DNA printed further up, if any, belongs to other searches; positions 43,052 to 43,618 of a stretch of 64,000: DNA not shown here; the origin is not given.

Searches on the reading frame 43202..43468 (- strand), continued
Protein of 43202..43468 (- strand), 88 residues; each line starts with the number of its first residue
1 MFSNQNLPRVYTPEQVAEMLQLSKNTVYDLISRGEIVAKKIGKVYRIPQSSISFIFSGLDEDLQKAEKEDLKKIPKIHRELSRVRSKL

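Call 42: search_protein_families(library=ncbifam, proteins=[window:43202-43468:-], max_evalue=0.01)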
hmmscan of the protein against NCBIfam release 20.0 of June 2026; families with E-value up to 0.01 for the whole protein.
window:43202-43468:- (88 aa): 3 families
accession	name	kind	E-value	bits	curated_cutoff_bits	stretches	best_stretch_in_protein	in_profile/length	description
TIGR01764.1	excise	domain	1.1e-10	41.7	28.8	1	11-50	2-41/49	excisionase family DNA-binding protein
NF040990.2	MamR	equivalog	1.2e-06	28.8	100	1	8-51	41-84/91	magnetosome protein MamR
NF047737.1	antiphage_MADS1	equivalog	3.3e-06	27.2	80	1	10-52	3-45/49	methylation-associated defense system helix-turn-helix domain-containing protein MAD1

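Call 43: search_solved_structures(query=window:43202-43468:-, max_evalue=1)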
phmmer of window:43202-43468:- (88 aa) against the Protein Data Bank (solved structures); distinct sequences matched with E-value up to 1: 7.
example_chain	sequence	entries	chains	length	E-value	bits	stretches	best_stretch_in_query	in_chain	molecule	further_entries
8vd6_A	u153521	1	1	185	9.3e-08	35.4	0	11-36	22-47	CAP REPEAT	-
4jpb_A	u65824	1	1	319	0.13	15.9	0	38-71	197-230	Chemotaxis protein CheA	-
2ch4_A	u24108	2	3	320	0.14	15.8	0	38-71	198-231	CHEMOTAXIS PROTEIN CHEA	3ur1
3ja6_C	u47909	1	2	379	0.14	15.7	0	38-71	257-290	Chemotaxis protein CheA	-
1b3q_A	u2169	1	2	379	0.15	15.7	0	39-71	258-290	PROTEIN (CHEMOTAXIS PROTEIN CHEA)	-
5od2_A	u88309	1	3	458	0.45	14.2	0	11-57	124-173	Bifunctional ADP-specific glucokinase/phosphofructokinase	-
8c3t_A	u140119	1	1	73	0.79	13.4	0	5-39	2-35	AlpA family phage regulatory protein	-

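Call 48: search_protein_families(library=padloc, proteins=[window:43202-43468:-], max_evalue=0.01)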
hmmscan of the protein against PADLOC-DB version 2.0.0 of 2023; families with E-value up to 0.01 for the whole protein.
window:43202-43468:- (88 aa): 1 family
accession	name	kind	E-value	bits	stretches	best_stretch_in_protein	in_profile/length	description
PDLC04133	mad1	-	4.1e-07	28.2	1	10-52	5-47/60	mads_1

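Call 53: find_related_loci(query=window:43202-43468:-, collection=viral_contigs, flank=5000)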
Query window:43202-43468:- (88 aa) in viral_contigs; peptide patterns used: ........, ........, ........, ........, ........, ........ (x = any residue, [..] = any of these).
33 stretches matched a pattern, but none encodes a relative of the query by tblastn (E <= 1e-3).

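Call 60: predict_structure(alignment_id=A3)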
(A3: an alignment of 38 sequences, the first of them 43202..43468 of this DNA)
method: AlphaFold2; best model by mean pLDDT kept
length: 88 residues; sequences in the alignment: 38
mean_pLDDT: 75.6   pTM: 0.49
mean pLDDT of the five models: 75.6, 69.9, 64.9, 63.2, 61.8
residues with pLDDT >= 90: 16; 70-90: 40; 50-70: 30; < 50: 2
segments of 3 or more residues with pLDDT < 50: none
pLDDT, mean of each block of 10 residues (from residue 1): 63 90 89 89 88 61 60 68 73
secondary structure, 60 per line:
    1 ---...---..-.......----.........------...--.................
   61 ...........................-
elements in order: H13-19 H24-32 E39-41 E44-48 H49-87

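Call 62: fold_search(model_id=the predicted structure, library=pdb)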
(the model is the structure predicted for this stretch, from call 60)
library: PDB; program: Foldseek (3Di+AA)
matches with E <= 10: 850; with E <= 0.001: 0
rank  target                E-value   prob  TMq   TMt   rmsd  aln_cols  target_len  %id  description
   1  6ama_Y                1.0e-02  1.00  0.51  0.74   2.1        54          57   20  Structure of S. coelicolor/S. venezuelae BldC-smeA-ssfA complex to 3.09 Angstrom (released 2018-03-28)
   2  6ama_B                1.2e-02  1.00  0.50  0.75   2.0        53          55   21  Structure of S. coelicolor/S. venezuelae BldC-smeA-ssfA complex to 3.09 Angstrom (released 2018-03-28)
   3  6ama_H                1.5e-02  1.00  0.49  0.74   1.9        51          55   22  Structure of S. coelicolor/S. venezuelae BldC-smeA-ssfA complex to 3.09 Angstrom (released 2018-03-28)
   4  6ama_P                1.7e-02  1.00  0.51  0.75   2.2        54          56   20  Structure of S. coelicolor/S. venezuelae BldC-smeA-ssfA complex to 3.09 Angstrom (released 2018-03-28)
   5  2d1h_B                2.1e-02  0.90  0.34  0.31   5.7        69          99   30  Crystal structure of ST1889 protein from thermoacidophilic archaeon Sulfolobus tokodaii (released 2006-09-05)
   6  6amk_A                2.4e-02  1.00  0.49  0.77   1.9        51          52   22  Structure of Streptomyces venezuelae BldC-whiI opt complex (released 2018-03-28)
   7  3ucs_A                2.4e-02  0.99  0.50  0.45   7.9        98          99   11  Crystal structure of the complex between CBPA J-domain and CBPM (released 2013-07-03)
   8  6ama_A                2.6e-02  1.00  0.49  0.75   2.0        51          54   22  Structure of S. coelicolor/S. venezuelae BldC-smeA-ssfA complex to 3.09 Angstrom (released 2018-03-28)
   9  6amk_B                2.8e-02  1.00  0.50  0.80   1.6        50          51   20  Structure of Streptomyces venezuelae BldC-whiI opt complex (released 2018-03-28)
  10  3m8f_B                2.8e-02  0.85  0.34  0.32   6.9        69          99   20  Protein structure of type III plasmid segregation TubR mutant (released 2010-07-07)
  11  4j2n_C                3.0e-02  1.00  0.49  0.76   2.7        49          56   26  Crystal Structure of mycobacteriophage Pukovnik Xis (released 2013-10-23)
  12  4j2n_A                3.6e-02  1.00  0.49  0.78   2.2        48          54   27  Crystal Structure of mycobacteriophage Pukovnik Xis (released 2013-10-23)
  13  3m8f_A                3.6e-02  0.72  0.32  0.31   6.8        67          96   21  Protein structure of type III plasmid segregation TubR mutant (released 2010-07-07)
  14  5k5q_B                3.9e-02  0.90  0.38  0.37   4.3        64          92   17  Structure of AspA-DNA complex: novel centromere bindng protein-centromere complex (released 2016-06-01)
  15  2vxz                  5.1e-02  0.84  0.33  0.21  10.8        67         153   15  Crystal Structure of hypothetical protein PyrSV_gp04 from Pyrobaculum spherical virus (released 2009-11-17)
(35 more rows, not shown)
